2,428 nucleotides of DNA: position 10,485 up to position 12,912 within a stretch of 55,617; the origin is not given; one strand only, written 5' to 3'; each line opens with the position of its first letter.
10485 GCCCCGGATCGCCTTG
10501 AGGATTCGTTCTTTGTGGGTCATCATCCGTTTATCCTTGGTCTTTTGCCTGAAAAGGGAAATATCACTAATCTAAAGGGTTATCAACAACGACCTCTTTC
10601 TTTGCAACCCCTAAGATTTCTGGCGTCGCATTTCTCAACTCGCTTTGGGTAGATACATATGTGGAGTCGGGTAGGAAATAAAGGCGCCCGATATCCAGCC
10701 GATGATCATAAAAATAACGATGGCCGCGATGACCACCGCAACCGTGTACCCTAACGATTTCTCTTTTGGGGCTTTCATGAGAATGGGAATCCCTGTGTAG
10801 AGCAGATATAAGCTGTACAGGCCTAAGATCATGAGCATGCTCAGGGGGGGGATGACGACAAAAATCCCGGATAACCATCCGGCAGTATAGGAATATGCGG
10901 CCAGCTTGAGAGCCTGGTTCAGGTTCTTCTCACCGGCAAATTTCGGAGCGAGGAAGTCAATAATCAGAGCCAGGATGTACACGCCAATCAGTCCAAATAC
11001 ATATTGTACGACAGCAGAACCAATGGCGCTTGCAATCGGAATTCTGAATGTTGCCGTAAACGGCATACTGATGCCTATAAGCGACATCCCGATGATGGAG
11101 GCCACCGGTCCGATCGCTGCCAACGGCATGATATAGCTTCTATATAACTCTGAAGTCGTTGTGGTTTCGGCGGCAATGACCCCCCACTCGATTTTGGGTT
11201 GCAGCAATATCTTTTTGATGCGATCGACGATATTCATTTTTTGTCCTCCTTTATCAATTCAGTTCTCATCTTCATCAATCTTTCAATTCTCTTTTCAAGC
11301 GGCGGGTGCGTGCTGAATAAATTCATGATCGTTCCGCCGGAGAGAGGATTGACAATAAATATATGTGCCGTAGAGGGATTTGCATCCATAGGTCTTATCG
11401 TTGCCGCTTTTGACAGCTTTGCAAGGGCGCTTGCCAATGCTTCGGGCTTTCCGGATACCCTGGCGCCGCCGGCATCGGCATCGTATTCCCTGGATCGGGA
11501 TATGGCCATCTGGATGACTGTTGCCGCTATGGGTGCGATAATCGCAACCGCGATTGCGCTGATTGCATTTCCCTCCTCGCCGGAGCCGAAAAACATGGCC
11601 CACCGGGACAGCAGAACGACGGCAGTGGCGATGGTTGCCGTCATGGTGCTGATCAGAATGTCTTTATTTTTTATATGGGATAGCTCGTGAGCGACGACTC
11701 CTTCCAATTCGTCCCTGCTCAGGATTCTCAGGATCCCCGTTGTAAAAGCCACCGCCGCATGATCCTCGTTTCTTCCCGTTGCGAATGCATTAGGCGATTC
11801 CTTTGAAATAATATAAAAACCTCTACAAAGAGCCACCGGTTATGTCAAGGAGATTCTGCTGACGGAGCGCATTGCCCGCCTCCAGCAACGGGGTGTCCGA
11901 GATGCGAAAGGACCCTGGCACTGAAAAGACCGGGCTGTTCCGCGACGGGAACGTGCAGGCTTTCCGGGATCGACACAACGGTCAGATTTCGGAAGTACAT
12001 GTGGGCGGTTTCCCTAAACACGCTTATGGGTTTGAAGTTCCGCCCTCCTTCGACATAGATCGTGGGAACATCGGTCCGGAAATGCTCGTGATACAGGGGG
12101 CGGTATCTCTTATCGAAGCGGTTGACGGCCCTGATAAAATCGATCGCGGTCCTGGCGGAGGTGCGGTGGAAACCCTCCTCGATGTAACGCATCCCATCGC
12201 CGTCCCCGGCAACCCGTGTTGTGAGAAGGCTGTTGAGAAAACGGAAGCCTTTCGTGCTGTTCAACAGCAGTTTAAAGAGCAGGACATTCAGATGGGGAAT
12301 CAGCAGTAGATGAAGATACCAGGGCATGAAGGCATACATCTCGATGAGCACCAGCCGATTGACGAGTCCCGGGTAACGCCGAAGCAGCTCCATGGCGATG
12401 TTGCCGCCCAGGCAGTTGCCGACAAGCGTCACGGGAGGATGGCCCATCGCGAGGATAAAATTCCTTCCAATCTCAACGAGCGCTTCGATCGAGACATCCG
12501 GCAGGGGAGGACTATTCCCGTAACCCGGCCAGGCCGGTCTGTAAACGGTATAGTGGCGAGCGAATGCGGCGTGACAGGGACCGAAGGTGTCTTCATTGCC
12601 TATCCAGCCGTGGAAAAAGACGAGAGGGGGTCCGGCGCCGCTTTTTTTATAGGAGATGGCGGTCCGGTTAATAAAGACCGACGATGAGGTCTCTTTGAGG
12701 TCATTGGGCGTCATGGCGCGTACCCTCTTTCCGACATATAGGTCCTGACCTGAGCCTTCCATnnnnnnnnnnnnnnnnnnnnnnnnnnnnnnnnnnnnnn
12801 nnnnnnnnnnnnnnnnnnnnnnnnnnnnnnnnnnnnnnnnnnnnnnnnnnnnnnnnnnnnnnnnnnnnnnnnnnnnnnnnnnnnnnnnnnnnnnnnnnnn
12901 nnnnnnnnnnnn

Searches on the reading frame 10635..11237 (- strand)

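Call 9: search_protein_families(library=pfam, proteins=[window:10635-11237:-], max_evalue=0.00001)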
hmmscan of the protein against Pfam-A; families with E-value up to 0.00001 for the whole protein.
window:10635-11237:- (200 aa): 1 family
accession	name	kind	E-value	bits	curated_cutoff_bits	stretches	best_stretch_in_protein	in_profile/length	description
PF04893.22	Yip1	-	1.1e-19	71.3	28.6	1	9-179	2-173/173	Yip1 domain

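Call 10: search_protein_families(library=ncbifam, proteins=[window:10635-11237:-], max_evalue=0.001)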
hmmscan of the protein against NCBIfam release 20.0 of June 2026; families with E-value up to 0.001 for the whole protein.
window:10635-11237:- (200 aa): 0 families

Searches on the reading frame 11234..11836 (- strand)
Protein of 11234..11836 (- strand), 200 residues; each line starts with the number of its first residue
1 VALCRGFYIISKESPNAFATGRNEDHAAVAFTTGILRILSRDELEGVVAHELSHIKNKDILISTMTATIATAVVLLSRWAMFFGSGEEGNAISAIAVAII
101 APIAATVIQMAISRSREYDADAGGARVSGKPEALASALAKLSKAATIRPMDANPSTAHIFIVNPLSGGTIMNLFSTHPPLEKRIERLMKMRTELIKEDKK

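Call 9: search_protein_families(library=pfam, proteins=[window:11234-11836:-], max_evalue=0.00001)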
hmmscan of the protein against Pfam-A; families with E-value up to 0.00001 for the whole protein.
window:11234-11836:- (200 aa): 1 family
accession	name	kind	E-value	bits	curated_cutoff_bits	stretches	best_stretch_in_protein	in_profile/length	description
PF01435.24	Peptidase_M48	-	4.6e-34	118.3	20.3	1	8-190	28-185/186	Peptidase family M48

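Call 10: search_protein_families(library=ncbifam, proteins=[window:11234-11836:-], max_evalue=0.001)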
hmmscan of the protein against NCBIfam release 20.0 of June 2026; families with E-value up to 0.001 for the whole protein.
window:11234-11836:- (200 aa): 10 families
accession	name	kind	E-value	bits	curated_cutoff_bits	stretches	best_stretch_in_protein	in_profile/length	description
NF002826.0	PRK03001.1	equivalog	6e-78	261.9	369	1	7-193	88-281/285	zinc metalloprotease HtpX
NF002363.0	PRK01345.1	equivalog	1.4e-71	241.2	422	1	7-196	87-284/318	zinc metalloprotease HtpX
NF002839.0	PRK03072.1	equivalog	1.1e-68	231.5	412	1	7-193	92-287/291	zinc metalloprotease HtpX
NF003425.0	PRK04897.1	equivalog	3.1e-59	200.6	355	1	8-190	101-298/298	zinc metalloprotease HtpX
NF002669.0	PRK02391.1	equivalog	3.6e-52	177.4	341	1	9-195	99-296/298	zinc metalloprotease HtpX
NF003965.0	PRK05457.1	equivalog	3.7e-37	128.2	245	1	11-190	101-284/285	protease HtpX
NF002775.0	PRK02870.1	equivalog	5.3e-34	117.9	285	1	7-189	136-335/338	zinc metalloprotease HtpX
NF002322.0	PRK01265.1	equivalog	2.1e-20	73.5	275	1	7-146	103-252/325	zinc metalloprotease HtpX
NF052399.1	M48_lipo_LoiP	exception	4.2e-06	26.4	365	1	27-145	105-219/247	metalloprotease LoiP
NF052400.1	M48_BAM_BepA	equivalog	0.00084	18.2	570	0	7-126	93-207/483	beta-barrel assembly-enhancing protease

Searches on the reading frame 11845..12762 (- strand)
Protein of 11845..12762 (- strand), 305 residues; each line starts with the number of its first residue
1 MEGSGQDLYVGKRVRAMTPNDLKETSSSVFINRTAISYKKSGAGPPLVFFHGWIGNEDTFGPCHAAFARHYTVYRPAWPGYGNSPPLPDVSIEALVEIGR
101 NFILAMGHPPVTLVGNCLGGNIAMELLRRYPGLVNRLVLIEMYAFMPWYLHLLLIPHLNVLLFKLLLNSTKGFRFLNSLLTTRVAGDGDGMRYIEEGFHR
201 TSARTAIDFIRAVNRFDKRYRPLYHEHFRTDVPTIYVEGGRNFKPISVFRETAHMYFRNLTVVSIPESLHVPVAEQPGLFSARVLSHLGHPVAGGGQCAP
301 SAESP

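Call 9: search_protein_families(library=pfam, proteins=[window:11845-12762:-], max_evalue=0.00001)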
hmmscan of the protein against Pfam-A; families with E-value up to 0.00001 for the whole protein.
window:11845-12762:- (305 aa): 2 families
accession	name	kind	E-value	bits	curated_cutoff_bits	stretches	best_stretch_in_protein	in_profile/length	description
PF00561.26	Abhydrolase_1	-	1.9e-16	60.9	25.8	1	45-149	1-107/245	alpha/beta hydrolase fold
PF12697.13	Abhydrolase_6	-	8.5e-16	59.7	26.3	1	47-280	1-214/217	Alpha/beta hydrolase family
